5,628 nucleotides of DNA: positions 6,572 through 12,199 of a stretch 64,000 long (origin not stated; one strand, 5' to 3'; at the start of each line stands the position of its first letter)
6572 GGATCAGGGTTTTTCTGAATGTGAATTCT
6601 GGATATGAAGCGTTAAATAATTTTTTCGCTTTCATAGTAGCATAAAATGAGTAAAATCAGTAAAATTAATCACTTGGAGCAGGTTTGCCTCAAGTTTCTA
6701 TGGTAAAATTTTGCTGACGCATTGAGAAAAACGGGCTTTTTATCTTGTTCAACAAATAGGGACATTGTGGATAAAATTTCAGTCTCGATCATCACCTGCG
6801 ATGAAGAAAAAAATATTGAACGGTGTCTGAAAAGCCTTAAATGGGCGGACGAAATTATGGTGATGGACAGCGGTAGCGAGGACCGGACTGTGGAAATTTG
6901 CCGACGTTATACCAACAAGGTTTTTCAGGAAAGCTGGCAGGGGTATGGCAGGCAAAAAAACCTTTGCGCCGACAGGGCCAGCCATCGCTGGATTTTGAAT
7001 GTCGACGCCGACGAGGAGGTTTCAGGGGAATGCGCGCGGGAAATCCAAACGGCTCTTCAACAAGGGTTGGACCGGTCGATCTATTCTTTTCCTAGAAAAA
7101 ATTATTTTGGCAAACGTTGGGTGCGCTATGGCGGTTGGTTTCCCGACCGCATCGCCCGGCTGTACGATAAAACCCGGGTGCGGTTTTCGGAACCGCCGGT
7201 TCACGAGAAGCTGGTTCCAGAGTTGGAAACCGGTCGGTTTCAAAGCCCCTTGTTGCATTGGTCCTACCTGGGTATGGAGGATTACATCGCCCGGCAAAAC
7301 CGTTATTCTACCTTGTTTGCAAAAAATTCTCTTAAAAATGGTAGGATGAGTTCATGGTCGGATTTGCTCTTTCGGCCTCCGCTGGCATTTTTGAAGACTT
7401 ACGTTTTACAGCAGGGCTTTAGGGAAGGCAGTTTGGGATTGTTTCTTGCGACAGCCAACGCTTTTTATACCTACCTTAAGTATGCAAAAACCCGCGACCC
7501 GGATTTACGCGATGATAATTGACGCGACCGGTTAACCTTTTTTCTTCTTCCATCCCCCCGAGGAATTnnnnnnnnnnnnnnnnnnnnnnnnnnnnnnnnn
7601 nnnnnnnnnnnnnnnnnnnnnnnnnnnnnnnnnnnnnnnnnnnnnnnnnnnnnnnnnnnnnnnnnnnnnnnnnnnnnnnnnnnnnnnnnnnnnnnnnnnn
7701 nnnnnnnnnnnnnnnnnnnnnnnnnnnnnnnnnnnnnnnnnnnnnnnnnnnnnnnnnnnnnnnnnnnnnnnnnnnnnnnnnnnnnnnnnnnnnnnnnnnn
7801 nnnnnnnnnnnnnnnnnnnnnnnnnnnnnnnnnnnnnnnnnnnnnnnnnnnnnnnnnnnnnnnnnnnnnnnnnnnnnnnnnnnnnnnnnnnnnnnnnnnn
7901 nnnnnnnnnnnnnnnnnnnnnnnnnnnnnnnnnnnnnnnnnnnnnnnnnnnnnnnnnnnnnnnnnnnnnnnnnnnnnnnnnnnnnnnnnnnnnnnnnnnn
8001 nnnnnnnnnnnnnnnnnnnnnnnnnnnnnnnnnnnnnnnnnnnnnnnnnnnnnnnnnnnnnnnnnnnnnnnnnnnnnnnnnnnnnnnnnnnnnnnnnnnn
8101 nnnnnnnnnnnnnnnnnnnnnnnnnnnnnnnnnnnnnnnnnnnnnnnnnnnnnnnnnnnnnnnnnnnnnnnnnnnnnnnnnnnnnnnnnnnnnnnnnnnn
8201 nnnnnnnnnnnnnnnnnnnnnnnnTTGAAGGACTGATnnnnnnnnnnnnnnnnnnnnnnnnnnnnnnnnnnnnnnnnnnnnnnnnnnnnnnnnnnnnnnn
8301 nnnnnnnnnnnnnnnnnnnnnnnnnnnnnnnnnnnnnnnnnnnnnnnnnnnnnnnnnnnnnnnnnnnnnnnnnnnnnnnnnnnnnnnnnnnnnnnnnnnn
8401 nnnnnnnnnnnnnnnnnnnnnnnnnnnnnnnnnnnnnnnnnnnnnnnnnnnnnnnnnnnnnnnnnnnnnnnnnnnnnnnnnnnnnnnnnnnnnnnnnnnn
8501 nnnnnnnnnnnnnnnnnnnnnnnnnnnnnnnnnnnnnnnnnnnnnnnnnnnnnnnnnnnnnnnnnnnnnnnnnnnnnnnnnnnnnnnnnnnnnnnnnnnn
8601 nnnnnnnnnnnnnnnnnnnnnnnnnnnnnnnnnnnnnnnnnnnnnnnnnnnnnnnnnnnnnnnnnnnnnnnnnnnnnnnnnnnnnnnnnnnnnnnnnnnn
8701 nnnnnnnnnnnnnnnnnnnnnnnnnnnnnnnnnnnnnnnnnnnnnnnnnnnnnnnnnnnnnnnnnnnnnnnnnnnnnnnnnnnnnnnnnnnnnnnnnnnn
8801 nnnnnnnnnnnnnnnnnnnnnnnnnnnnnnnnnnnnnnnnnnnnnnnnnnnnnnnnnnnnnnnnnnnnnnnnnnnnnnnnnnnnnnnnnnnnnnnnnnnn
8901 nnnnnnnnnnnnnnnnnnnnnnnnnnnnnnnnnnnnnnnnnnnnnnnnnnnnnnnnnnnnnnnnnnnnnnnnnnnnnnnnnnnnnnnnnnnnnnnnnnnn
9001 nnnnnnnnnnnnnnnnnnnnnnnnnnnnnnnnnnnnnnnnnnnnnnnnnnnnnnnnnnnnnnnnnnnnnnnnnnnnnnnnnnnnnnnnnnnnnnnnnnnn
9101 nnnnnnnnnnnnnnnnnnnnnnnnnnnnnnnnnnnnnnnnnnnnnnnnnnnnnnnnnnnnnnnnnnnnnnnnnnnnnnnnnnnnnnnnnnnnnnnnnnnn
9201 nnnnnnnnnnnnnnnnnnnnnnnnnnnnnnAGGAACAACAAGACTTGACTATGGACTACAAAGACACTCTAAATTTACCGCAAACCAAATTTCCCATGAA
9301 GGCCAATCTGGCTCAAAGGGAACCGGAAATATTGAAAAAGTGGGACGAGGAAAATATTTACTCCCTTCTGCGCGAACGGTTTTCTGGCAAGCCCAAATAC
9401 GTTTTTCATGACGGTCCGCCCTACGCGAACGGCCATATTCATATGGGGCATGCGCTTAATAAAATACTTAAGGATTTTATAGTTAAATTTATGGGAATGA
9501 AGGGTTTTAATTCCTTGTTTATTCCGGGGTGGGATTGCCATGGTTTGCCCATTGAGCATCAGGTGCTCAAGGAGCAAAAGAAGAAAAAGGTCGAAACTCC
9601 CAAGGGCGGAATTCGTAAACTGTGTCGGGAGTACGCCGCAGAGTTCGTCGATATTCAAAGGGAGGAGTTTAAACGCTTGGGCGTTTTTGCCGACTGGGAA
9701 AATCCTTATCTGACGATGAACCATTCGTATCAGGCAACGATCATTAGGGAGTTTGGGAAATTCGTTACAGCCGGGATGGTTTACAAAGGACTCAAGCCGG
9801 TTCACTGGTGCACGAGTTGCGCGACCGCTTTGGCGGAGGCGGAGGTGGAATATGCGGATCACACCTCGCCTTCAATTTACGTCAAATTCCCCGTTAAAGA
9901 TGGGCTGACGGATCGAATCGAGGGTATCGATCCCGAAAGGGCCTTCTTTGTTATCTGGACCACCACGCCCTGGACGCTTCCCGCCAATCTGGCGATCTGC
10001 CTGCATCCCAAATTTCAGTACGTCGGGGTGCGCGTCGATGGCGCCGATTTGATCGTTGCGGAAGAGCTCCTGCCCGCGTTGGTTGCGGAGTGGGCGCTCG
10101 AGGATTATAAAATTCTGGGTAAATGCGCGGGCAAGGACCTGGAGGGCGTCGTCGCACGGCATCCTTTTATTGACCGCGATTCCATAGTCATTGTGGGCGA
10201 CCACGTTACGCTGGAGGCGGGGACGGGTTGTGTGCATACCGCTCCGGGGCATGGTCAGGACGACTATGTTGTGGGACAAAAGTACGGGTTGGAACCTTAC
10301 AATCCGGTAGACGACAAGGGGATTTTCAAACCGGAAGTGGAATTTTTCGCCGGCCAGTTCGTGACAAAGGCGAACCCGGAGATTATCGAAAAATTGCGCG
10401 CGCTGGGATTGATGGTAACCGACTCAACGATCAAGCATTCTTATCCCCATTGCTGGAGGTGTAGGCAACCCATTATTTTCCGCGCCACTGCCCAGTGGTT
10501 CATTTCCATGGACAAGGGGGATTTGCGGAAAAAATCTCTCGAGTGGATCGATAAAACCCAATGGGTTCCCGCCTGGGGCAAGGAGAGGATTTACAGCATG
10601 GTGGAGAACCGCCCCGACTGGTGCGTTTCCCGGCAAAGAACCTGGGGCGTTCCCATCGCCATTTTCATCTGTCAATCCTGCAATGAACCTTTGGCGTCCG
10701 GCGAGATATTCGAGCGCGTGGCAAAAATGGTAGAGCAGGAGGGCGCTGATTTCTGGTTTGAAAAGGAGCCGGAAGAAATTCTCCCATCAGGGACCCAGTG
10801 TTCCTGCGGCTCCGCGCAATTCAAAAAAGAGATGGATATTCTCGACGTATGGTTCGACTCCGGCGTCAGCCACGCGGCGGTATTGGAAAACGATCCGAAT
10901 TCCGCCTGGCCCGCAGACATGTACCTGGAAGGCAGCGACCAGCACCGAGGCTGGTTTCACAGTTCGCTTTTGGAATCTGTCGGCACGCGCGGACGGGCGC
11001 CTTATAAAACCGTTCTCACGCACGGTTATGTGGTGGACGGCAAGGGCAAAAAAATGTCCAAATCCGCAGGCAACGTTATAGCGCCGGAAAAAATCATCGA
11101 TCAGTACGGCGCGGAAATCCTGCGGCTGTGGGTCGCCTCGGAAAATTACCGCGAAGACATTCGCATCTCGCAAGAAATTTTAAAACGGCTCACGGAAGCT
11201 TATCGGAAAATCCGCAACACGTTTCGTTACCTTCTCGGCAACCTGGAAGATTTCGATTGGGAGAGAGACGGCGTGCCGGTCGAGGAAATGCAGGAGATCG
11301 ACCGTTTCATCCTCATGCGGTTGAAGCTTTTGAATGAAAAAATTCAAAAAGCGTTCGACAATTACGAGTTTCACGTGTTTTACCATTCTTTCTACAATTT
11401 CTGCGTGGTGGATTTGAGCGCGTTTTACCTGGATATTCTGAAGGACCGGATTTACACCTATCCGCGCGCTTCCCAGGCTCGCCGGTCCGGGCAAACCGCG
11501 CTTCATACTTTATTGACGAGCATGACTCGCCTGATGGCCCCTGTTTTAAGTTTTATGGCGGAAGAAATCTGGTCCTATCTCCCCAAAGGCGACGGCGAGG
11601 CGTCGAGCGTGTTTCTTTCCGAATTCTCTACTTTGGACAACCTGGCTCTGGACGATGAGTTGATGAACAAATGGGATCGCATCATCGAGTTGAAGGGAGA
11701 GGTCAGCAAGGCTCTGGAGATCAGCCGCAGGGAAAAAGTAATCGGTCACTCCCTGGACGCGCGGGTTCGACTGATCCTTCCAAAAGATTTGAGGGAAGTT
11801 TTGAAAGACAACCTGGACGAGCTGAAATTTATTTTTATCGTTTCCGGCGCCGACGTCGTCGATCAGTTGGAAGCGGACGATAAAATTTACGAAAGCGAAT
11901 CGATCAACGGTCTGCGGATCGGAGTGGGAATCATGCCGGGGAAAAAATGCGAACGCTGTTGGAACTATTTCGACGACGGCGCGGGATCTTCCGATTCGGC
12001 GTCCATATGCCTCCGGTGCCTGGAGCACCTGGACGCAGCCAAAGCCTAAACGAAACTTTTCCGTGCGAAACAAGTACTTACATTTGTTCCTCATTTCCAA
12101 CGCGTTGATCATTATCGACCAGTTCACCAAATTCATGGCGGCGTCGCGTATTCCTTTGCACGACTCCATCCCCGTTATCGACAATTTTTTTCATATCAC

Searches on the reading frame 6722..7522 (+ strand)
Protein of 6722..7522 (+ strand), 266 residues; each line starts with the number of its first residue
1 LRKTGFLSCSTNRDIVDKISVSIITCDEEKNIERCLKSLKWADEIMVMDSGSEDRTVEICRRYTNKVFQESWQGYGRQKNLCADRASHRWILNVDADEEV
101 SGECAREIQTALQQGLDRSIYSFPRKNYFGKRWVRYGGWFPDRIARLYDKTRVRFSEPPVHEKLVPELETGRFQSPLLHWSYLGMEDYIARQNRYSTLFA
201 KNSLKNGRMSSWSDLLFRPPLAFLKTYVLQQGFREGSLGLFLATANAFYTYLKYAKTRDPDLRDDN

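Call 34: search_protein_families(library=pfam, proteins=[window:6722-7522:+], max_evalue=0.0001)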
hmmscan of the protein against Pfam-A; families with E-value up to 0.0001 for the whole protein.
window:6722-7522:+ (266 aa): 2 families
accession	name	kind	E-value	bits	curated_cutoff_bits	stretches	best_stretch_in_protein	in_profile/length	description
PF00535.33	Glycos_transf_2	-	8.9e-20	71.7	23.3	1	20-152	1-141/168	Glycosyl transferase family 2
PF13704.12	Glyco_tranf_2_4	-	5.1e-05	24.1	27.5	0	40-99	16-83/98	Glycosyl transferase family 2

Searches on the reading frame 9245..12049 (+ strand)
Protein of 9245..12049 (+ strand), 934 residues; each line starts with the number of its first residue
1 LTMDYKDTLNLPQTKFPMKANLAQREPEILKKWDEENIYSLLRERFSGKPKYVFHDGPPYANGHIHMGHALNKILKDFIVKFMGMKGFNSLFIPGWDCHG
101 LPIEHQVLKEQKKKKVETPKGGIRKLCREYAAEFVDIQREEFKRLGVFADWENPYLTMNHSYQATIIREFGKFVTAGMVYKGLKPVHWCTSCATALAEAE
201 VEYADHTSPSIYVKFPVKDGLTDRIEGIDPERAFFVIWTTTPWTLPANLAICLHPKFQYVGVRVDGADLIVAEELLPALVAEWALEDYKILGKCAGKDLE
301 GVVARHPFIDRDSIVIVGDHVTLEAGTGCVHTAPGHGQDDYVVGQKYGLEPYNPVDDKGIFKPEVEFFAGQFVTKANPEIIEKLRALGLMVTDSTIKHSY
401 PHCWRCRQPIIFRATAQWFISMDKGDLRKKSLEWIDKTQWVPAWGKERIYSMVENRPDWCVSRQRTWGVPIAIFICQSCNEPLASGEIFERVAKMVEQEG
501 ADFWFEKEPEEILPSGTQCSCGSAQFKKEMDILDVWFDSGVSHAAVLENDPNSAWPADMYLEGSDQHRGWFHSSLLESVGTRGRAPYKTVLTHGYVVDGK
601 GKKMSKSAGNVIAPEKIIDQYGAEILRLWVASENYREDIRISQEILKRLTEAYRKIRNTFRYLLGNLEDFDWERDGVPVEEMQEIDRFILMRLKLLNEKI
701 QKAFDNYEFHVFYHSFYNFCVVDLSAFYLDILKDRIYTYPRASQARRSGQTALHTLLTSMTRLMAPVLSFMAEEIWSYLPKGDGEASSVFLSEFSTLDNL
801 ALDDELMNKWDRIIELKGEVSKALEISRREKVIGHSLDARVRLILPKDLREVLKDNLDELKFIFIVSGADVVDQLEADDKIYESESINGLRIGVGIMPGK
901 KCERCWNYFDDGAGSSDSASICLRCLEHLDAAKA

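Call 34: search_protein_families(library=pfam, proteins=[window:9245-12049:+], max_evalue=0.0001)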
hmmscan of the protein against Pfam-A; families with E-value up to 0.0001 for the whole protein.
window:9245-12049:+ (934 aa): 6 families
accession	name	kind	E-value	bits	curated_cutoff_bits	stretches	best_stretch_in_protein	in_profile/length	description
PF00133.28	tRNA-synt_1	-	4.1e-143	477.5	22.7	1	29-642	2-414/414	tRNA synthetases class I (I, L, M and V)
PF08264.19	Anticodon_1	-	2.2e-28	99.5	25.1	1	686-842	1-147/148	Anticodon-binding domain of tRNA ligase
PF09334.17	tRNA-synt_1g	-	6.9e-26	91.4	20.1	2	59-202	8-136/391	tRNA synthetases class I (M)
PF01921.24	tRNA-synt_1f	-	1.5e-09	37.7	27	1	593-660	272-339/360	tRNA synthetases class I (K)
PF01406.26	tRNA-synt_1e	-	6.7e-09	36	27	1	590-648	240-298/301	tRNA synthetases class I (C) catalytic domain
PF13603.12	tRNA-synt_1_2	-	9.9e-05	22.3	25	0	300-351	85-136/185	Leucyl-tRNA synthetase, editing domain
